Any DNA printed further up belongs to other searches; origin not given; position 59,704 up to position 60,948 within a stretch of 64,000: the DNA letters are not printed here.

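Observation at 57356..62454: Orphan five-gene envelope operon whose products are all secreted, bounded by two beta-barrel proteins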

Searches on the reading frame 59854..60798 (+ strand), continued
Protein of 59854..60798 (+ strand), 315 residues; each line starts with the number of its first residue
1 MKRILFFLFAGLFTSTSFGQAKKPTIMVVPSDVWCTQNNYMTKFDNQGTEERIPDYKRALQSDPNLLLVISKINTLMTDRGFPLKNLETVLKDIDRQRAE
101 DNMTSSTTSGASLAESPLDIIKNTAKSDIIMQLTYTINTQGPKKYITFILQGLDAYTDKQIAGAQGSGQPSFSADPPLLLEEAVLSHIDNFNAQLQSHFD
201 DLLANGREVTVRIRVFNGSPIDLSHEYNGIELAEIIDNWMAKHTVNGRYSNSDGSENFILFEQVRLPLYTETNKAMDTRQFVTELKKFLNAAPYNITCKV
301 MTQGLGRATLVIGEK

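Call 63: fold_search(model_id=the predicted structure, library=pdb)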
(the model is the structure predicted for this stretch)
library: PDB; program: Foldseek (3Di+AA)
matches with E <= 10: 753; with E <= 0.001: 1
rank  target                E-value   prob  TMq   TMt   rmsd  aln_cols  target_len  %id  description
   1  4hrv_B                1.8e-04  1.00  0.25  0.47   8.9       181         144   14  Crystal Structure of Lipoprotein GNA1162 from Neisseria meningitidis (released 2013-04-24)
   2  4uv2_N                1.1e-03  1.00  0.29  0.37  12.1       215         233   10  Structure of the curli transport lipoprotein CsgG in a non-lipidated, pre-pore conformation (released 2014-09-24)
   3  4uv2_F                1.2e-03  0.99  0.27  0.35  11.9       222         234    9  Structure of the curli transport lipoprotein CsgG in a non-lipidated, pre-pore conformation (released 2014-09-24)
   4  4uv2_M                1.3e-03  1.00  0.29  0.40  11.9       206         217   11  Structure of the curli transport lipoprotein CsgG in a non-lipidated, pre-pore conformation (released 2014-09-24)
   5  4uv2_G                1.5e-03  0.99  0.26  0.34  12.2       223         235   10  Structure of the curli transport lipoprotein CsgG in a non-lipidated, pre-pore conformation (released 2014-09-24)
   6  3w1e                  1.5e-03  0.77  0.22  0.20  15.1       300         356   11  Structure of FlgT, a flagellar basal body component protein (released 2013-04-03)
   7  4hrv_A                1.7e-03  0.99  0.25  0.49   8.8       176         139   14  Crystal Structure of Lipoprotein GNA1162 from Neisseria meningitidis (released 2013-04-24)
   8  4uv2_A                1.7e-03  0.99  0.28  0.36  12.1       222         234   10  Structure of the curli transport lipoprotein CsgG in a non-lipidated, pre-pore conformation (released 2014-09-24)
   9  7brm_A                1.8e-03  0.95  0.21  0.24  12.7       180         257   10  Architecture of curli complex (released 2020-07-15)
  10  4uv2_D                2.0e-03  0.97  0.24  0.31  12.4       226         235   11  Structure of the curli transport lipoprotein CsgG in a non-lipidated, pre-pore conformation (released 2014-09-24)
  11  4uv2_J                2.2e-03  0.99  0.28  0.37  12.1       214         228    9  Structure of the curli transport lipoprotein CsgG in a non-lipidated, pre-pore conformation (released 2014-09-24)
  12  4uv2_B                2.2e-03  0.99  0.27  0.34  12.1       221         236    8  Structure of the curli transport lipoprotein CsgG in a non-lipidated, pre-pore conformation (released 2014-09-24)
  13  4uv2_I                2.3e-03  0.99  0.28  0.36  11.9       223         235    9  Structure of the curli transport lipoprotein CsgG in a non-lipidated, pre-pore conformation (released 2014-09-24)
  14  4uv2_P                2.8e-03  0.97  0.26  0.34  11.9       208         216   12  Structure of the curli transport lipoprotein CsgG in a non-lipidated, pre-pore conformation (released 2014-09-24)
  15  4uv2_O                3.3e-03  0.99  0.28  0.38  11.7       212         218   10  Structure of the curli transport lipoprotein CsgG in a non-lipidated, pre-pore conformation (released 2014-09-24)
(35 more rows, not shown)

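Call 66: search_protein_families(library=pfam, proteins=[L018:6188-6910:+, L029:5729-6466:+, L034:5740-6453:+, L010:9027-9689:+, L020:4052-4720:+, L045:4048-4641:+, L082:43-618:+], max_evalue=0.1)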
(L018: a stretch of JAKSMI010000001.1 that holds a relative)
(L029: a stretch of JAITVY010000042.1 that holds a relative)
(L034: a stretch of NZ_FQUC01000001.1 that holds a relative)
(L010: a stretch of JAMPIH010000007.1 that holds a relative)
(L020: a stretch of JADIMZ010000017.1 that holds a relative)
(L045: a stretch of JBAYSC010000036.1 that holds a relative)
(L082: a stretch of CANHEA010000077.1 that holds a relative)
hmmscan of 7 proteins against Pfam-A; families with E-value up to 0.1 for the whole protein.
L018:6188-6910:+ (241 aa): 0 families

L029:5729-6466:+ (246 aa): 1 family
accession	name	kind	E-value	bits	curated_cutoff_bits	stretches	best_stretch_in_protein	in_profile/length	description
PF13505.12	OMP_b-brl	-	0.069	13.8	28.7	0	96-179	22-107/175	Outer membrane protein beta-barrel domain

L034:5740-6453:+ (238 aa): 2 families
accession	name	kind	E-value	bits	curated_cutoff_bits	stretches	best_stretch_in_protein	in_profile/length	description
PF25222.1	DUF7840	-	0.02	15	27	0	89-149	104-167/224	Domain of unknown function (DUF7840)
PF22759.1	E217_GP41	-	0.061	13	27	1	21-63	84-126/279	Baseplate hub gp41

L010:9027-9689:+ (221 aa): 0 families

L020:4052-4720:+ (223 aa): 0 families

L045:4048-4641:+ (198 aa): 2 families
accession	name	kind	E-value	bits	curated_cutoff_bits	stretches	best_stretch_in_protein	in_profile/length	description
PF13568.12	OMP_b-brl_2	-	1.1e-23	84.7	27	1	22-174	2-173/175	Outer membrane protein beta-barrel domain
PF13505.12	OMP_b-brl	-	8.1e-17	62.4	28.7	1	17-198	8-175/175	Outer membrane protein beta-barrel domain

L082:43-618:+ (192 aa): 3 families
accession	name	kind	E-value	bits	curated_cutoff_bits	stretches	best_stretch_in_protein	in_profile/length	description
PF13568.12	OMP_b-brl_2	-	2.2e-25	90.2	27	1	19-170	2-173/175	Outer membrane protein beta-barrel domain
PF13505.12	OMP_b-brl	-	2e-14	54.6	28.7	1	15-190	7-173/175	Outer membrane protein beta-barrel domain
PF06629.18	MipA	-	0.047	14.3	24.2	1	117-159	54-96/221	MltA-interacting protein MipA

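Call 75: search_protein_representatives(alignment_id=A6)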
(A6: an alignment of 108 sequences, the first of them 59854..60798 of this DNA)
Query: 108 sequences, 316 profile positions. Proteins with E-value up to 0.001 (for the whole library): 1163; up to 1e-10: 815; up to 1e-30: 382. The best 150 are listed.
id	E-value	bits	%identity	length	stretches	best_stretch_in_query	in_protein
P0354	4.4e-140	482.6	-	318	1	4-316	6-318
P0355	1.2e-137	474.6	-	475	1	15-316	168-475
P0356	3.7e-133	459.8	-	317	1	1-316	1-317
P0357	2.9e-132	456.9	-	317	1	2-316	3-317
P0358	2.7e-131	453.7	-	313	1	1-316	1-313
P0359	1.9e-130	450.9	-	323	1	1-316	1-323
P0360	8.6e-130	448.8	-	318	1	1-316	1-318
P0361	1.9e-124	431.2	-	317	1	1-316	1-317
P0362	3.9e-122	423.6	-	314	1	1-315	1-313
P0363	1.0e-121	422.2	-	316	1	3-316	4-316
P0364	7.6e-121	419.4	-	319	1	4-316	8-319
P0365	1.3e-118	412.0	-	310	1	1-316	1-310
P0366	2.7e-118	411.0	-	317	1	1-316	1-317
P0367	3.9e-118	410.5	-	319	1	3-316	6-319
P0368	1.9e-117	408.2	-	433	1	17-316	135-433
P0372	3.6e-115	400.7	-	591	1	13-313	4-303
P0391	8.2e-103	360.1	-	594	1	27-313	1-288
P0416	1.5e-95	336.3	-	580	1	3-313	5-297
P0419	1.6e-94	332.9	-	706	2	124-313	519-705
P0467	5.8e-79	281.8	-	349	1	1-227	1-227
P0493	3.4e-73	262.8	-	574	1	3-313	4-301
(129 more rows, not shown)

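Call 79: search_protein_families(library=pfam, proteins=[P0372, P0416, P0493, P0419, P0368, P0467, P0391], max_evalue=0.01)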
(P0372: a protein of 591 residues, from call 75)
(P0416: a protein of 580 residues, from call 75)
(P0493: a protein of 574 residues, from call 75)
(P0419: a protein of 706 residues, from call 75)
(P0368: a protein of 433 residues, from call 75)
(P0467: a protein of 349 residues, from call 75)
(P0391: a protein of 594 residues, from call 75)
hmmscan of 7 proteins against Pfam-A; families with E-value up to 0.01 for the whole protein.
P0372 (591 aa): 2 families
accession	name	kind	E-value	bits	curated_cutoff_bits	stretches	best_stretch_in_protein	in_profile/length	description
PF19672.4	DUF6175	-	3e-102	342.1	23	1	13-303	1-292/293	Family of unknown function (DUF6175)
PF00656.27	Peptidase_C14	-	1.3e-20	74.5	21.4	1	350-577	3-225/233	Caspase domain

P0416 (580 aa): 2 families
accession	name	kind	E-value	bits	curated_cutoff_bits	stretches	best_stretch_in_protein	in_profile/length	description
PF19672.4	DUF6175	-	6.6e-93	311.5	23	1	24-296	1-291/293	Family of unknown function (DUF6175)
PF00656.27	Peptidase_C14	-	5e-22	79.2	21.4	1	338-567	3-227/233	Caspase domain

P0493 (574 aa): 2 families
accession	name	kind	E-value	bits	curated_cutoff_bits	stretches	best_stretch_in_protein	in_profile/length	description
PF19672.4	DUF6175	-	2.6e-76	257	23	1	24-301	1-292/293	Family of unknown function (DUF6175)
PF00656.27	Peptidase_C14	-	1.4e-23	84.3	21.4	1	334-560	3-225/233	Caspase domain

P0419 (706 aa): 3 families
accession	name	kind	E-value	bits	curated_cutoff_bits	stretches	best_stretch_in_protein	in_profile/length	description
PF19672.4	DUF6175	-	3.4e-86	289.4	23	2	519-706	102-293/293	Family of unknown function (DUF6175)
PF00656.27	Peptidase_C14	-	3.7e-21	76.3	21.4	1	40-265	3-223/233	Caspase domain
PF12770.12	CHAT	-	0.00038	20.4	24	1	30-173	79-203/289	CHAT domain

P0368 (433 aa): 1 family
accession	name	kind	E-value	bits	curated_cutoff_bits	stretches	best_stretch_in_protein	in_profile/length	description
PF19672.4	DUF6175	-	7.5e-108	360.5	23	1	140-431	1-293/293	Family of unknown function (DUF6175)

P0467 (349 aa): 1 family
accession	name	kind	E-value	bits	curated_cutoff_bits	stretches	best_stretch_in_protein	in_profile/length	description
PF19672.4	DUF6175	-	7.9e-71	239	23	1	22-227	1-205/293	Family of unknown function (DUF6175)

P0391 (594 aa): 1 family
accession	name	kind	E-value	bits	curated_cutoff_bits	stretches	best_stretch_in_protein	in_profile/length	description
PF19672.4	DUF6175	-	1.5e-101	339.9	23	1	1-288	6-292/293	Family of unknown function (DUF6175)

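Call 80: find_encoding_contigs(protein=P0372, flank=8000, max_places=3)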
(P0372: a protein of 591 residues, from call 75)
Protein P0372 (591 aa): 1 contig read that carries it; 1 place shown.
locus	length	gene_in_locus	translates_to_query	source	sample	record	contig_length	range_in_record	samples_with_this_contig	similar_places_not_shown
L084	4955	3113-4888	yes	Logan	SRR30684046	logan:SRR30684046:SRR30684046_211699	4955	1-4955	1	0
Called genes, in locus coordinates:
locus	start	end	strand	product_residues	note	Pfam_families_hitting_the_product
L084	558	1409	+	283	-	-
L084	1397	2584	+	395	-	-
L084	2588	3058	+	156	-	-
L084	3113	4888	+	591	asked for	PF19672:DUF6175, PF00656:Peptidase_C14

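Call 81: find_encoding_contigs(protein=P0355, flank=8000, max_places=3)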
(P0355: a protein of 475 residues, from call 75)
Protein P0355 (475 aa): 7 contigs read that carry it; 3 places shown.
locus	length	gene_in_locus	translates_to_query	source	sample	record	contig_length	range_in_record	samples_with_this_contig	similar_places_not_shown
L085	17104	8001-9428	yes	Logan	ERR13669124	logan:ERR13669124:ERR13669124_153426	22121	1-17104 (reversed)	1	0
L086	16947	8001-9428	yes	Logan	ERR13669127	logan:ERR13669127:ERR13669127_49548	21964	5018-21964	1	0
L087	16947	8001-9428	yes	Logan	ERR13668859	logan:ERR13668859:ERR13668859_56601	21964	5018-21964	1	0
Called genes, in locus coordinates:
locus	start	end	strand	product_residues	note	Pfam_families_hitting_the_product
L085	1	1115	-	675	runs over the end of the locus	PF07228:SpoIIE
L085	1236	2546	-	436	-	PF00425:Chorismate_bind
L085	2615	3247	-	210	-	PF00578:AhpC-TSA, PF08534:Redoxin, PF10417:1-cysPrx_C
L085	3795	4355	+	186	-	PF00254:FKBP_C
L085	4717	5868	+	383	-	PF01145:Band_7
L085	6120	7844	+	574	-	-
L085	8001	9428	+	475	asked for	PF19672:DUF6175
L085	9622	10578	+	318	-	-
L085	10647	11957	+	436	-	-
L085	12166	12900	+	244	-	-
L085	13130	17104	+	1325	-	?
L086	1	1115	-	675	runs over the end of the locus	PF07228:SpoIIE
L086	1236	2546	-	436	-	PF00425:Chorismate_bind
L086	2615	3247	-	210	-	PF00578:AhpC-TSA, PF08534:Redoxin, PF10417:1-cysPrx_C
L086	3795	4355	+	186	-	PF00254:FKBP_C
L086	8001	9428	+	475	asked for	PF19672:DUF6175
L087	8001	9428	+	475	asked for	PF19672:DUF6175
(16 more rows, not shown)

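Call 83: find_encoding_contigs(protein=P0416, flank=8000, max_places=2)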
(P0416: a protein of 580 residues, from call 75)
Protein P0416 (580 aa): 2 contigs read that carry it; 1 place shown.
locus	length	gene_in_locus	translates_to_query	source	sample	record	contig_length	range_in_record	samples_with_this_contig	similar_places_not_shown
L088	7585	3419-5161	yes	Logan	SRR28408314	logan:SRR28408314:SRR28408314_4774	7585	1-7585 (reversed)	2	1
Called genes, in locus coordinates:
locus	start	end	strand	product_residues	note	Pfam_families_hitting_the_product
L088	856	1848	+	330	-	-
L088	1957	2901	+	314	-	-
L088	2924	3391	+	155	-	-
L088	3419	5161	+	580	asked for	PF19672:DUF6175, PF00656:Peptidase_C14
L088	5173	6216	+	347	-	-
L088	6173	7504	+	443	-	-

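Call 84: find_encoding_contigs(protein=P0419, flank=8000, max_places=2)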
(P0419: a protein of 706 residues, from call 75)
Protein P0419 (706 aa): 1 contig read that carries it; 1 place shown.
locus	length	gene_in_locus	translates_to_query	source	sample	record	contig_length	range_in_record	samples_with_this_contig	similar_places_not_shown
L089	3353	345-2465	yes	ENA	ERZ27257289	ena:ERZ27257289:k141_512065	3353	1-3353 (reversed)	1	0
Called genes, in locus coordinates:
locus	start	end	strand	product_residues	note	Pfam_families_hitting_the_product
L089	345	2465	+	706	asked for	PF00656:Peptidase_C14, PF19672:DUF6175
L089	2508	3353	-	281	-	?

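Call 86: search_protein_families(library=pfam, proteins=[L088:856-1845:+, L088:1957-2898:+, L088:5173-6213:+, L085:10647-11954:+, L085:12166-12897:+, L084:558-1406:+], max_evalue=0.05)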
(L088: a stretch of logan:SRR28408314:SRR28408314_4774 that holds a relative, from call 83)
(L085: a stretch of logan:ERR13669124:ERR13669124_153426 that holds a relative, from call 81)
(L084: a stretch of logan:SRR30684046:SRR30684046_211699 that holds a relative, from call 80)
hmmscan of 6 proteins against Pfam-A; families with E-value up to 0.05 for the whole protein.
L088:856-1845:+ (330 aa): 2 families
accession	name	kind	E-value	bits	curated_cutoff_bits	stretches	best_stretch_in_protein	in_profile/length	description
PF13505.12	OMP_b-brl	-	0.0015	19.2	28.7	0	185-288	24-118/175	Outer membrane protein beta-barrel domain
PF25233.1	DUF7849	-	0.009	16.3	27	1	191-296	69-173/192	Domain of unknown function (DUF7849)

L088:1957-2898:+ (314 aa): 1 family
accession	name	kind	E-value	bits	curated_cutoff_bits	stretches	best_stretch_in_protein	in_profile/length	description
PF14326.11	DUF4384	-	0.00014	22.3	27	1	166-219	2-53/81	Domain of unknown function (DUF4384)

L088:5173-6213:+ (347 aa): 0 families

L085:10647-11954:+ (436 aa): 0 families

L085:12166-12897:+ (244 aa): 0 families

L084:558-1406:+ (283 aa): 0 families
